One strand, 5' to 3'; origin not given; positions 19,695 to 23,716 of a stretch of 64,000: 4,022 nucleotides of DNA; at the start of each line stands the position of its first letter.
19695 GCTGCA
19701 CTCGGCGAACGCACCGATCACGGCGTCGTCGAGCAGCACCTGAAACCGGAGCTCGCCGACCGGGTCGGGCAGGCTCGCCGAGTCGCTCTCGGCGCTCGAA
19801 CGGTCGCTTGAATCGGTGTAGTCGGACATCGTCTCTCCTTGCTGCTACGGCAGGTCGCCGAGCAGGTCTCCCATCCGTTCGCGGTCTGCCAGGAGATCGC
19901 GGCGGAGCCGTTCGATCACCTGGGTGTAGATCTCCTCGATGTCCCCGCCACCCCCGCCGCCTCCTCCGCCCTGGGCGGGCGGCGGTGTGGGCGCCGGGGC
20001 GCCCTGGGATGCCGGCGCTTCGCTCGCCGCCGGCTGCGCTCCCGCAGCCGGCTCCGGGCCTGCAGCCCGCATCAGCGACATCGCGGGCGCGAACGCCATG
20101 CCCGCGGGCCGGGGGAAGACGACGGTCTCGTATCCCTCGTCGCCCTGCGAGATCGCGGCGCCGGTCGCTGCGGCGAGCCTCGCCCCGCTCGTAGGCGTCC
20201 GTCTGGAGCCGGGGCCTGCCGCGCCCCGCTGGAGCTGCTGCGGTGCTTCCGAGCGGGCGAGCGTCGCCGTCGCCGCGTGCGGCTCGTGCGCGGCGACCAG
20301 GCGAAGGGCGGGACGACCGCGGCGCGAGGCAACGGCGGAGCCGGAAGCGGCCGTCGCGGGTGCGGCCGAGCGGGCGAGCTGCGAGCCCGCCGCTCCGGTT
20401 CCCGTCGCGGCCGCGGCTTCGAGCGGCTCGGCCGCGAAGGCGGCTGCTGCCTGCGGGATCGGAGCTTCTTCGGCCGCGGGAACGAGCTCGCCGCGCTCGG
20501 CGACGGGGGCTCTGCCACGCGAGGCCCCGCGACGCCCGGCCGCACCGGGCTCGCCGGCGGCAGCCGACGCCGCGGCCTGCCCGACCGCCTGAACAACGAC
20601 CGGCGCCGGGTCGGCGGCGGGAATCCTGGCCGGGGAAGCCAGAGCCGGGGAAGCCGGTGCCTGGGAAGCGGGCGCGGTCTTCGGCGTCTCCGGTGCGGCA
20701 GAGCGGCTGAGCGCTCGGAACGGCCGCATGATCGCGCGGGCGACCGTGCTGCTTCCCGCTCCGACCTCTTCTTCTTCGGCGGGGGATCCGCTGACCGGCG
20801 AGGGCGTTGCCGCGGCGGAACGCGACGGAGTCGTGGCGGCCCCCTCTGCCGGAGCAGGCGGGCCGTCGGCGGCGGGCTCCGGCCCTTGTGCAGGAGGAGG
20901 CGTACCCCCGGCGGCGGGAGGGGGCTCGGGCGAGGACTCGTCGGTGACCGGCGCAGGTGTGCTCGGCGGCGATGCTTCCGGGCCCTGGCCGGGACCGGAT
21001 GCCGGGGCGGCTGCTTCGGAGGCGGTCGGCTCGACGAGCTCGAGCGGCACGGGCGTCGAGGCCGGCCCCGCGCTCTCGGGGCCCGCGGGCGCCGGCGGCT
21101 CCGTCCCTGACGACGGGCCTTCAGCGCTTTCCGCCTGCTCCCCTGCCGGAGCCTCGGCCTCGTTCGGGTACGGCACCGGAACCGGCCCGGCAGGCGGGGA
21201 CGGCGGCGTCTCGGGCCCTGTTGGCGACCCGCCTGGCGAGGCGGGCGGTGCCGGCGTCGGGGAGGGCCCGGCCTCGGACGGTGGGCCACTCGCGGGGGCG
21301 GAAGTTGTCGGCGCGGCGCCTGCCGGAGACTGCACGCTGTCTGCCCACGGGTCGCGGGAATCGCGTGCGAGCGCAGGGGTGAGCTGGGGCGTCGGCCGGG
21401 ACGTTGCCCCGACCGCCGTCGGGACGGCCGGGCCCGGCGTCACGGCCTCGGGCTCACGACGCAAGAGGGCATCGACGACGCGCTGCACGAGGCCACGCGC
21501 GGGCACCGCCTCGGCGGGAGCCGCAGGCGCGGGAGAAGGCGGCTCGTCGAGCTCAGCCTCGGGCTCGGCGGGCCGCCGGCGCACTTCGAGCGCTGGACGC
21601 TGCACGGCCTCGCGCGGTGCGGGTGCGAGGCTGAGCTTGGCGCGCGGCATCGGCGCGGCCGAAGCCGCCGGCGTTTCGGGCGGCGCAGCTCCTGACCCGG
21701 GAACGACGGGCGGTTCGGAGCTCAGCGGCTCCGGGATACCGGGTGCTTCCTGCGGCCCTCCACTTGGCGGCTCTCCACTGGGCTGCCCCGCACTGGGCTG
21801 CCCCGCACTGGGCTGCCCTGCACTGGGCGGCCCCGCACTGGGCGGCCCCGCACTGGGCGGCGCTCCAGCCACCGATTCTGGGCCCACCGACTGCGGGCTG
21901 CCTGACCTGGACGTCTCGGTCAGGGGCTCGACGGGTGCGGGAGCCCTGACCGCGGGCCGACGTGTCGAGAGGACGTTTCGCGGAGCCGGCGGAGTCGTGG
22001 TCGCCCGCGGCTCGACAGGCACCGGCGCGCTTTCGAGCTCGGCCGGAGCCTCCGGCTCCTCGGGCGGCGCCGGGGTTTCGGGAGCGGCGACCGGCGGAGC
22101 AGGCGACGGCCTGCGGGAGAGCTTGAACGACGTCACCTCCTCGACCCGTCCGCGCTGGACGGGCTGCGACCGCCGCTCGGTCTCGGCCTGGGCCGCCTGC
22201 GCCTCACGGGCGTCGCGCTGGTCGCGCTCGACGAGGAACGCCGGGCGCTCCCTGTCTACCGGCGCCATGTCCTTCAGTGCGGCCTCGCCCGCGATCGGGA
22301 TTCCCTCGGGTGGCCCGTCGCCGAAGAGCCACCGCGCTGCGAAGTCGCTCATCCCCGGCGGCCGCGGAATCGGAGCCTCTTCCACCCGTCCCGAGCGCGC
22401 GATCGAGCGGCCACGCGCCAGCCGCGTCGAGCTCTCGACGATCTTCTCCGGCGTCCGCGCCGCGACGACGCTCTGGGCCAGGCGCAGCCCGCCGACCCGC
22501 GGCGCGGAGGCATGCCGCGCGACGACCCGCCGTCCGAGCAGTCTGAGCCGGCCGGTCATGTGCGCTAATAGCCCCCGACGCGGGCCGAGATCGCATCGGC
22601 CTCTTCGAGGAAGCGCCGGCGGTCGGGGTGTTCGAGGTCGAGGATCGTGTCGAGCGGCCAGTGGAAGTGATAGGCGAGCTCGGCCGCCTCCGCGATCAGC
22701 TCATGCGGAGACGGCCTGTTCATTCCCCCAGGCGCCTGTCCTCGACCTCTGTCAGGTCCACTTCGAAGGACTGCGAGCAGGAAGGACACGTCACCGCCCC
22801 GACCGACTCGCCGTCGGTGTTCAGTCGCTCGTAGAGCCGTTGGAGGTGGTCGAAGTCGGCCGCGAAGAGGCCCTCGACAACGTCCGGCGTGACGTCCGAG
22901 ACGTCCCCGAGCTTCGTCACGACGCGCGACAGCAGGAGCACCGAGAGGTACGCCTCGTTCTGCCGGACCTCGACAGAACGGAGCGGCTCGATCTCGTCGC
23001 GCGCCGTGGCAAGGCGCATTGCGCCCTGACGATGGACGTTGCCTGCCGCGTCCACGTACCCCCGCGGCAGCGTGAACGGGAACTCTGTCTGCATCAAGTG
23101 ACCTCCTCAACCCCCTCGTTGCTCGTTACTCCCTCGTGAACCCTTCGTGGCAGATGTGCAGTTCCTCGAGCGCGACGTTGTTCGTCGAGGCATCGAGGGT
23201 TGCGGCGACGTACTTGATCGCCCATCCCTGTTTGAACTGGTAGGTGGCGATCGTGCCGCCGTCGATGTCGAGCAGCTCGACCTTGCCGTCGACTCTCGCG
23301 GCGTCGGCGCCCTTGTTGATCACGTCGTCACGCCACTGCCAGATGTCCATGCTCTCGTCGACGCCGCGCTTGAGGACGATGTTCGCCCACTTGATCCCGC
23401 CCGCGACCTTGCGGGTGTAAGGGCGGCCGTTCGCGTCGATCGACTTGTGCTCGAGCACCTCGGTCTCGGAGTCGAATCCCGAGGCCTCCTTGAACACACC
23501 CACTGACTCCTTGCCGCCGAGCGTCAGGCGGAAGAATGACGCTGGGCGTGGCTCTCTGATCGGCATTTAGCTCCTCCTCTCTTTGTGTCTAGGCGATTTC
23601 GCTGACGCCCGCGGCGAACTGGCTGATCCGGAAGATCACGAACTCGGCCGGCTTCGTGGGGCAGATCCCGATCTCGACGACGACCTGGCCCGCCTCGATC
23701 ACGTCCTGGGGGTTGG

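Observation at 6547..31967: Complete phage-tail-like contractile injection system locus with P2-like order but no head, fibre or PAAR genes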

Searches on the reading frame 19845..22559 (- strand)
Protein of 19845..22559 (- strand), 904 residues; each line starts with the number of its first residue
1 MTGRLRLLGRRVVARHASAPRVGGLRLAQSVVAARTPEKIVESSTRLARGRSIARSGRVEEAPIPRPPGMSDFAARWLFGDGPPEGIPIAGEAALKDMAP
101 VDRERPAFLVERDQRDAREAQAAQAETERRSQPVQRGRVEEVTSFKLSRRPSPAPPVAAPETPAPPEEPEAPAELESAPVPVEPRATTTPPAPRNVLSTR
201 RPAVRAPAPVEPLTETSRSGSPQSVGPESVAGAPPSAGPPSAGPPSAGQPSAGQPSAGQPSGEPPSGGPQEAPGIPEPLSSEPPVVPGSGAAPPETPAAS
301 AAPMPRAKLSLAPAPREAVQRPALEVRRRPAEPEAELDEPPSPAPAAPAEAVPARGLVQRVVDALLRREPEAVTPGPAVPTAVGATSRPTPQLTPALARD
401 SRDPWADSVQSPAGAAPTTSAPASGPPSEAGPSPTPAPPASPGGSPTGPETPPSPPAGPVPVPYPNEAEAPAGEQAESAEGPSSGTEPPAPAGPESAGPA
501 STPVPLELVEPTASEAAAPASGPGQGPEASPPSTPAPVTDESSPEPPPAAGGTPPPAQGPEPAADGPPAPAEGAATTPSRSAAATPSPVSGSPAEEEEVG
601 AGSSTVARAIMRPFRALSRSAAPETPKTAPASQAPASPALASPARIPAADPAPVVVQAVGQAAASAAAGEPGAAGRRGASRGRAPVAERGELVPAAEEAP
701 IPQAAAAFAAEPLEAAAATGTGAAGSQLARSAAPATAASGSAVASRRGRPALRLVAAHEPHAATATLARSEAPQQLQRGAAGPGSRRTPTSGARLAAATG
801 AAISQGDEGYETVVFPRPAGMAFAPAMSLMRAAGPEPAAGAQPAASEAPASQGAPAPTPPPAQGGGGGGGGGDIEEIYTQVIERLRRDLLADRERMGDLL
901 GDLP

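Call 5: search_protein_families(library=pfam, proteins=[window:19845-22559:-], max_evalue=0.01)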
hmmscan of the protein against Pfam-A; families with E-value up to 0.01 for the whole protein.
window:19845-22559:- (904 aa): 0 families

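Call 41: search_protein_families(library=ncbifam, proteins=[window:19845-22559:-], max_evalue=0.01)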
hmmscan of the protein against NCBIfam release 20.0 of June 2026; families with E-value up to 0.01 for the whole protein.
window:19845-22559:- (904 aa): 0 families

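Call 87: search_protein_families(library=phrogs, proteins=[window:19845-22559:-], max_evalue=0.001)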
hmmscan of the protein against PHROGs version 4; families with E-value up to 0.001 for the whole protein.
window:19845-22559:- (904 aa): 0 families

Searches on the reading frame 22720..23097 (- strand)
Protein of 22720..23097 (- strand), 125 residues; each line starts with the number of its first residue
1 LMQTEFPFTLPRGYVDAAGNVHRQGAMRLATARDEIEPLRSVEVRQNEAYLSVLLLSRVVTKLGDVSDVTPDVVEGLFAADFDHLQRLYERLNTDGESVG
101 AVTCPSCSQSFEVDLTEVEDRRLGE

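Call 5: search_protein_families(library=pfam, proteins=[window:22720-23097:-], max_evalue=0.01)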
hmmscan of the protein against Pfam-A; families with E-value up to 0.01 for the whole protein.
window:22720-23097:- (125 aa): 2 families
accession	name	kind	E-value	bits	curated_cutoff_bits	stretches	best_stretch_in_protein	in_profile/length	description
PF13717.11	Zn_ribbon_4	-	0.0069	16.7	30.3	0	102-121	3-22/36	zinc-ribbon domain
PF24441.1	DUF7560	-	0.0095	16.1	27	0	102-114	6-18/44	Family of unknown function (DUF7560)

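Call 41: search_protein_families(library=ncbifam, proteins=[window:22720-23097:-], max_evalue=0.01)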
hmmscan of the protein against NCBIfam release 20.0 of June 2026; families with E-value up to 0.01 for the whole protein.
window:22720-23097:- (125 aa): 0 families

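Call 87: search_protein_families(library=phrogs, proteins=[window:22720-23097:-], max_evalue=0.001)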
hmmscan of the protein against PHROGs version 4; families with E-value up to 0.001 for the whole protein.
window:22720-23097:- (125 aa): 1 family
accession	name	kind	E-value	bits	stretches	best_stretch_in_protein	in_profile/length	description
phrog_508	-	tail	4.5e-08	33.9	1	8-93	27-124/155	tail assembly chaperone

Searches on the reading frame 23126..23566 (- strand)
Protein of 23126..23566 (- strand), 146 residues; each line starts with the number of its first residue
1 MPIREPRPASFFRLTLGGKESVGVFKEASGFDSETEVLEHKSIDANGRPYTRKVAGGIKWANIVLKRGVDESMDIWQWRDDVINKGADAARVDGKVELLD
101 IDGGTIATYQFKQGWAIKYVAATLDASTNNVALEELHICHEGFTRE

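Call 5: search_protein_families(library=pfam, proteins=[window:23126-23566:-], max_evalue=0.01)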
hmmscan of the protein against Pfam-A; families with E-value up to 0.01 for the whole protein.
window:23126-23566:- (146 aa): 1 family
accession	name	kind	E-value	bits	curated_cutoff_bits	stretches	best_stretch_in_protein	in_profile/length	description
PF06841.18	Phage_T4_gp19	-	6e-28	97.8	28.2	1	12-144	5-134/134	T4-like virus tail tube protein gp19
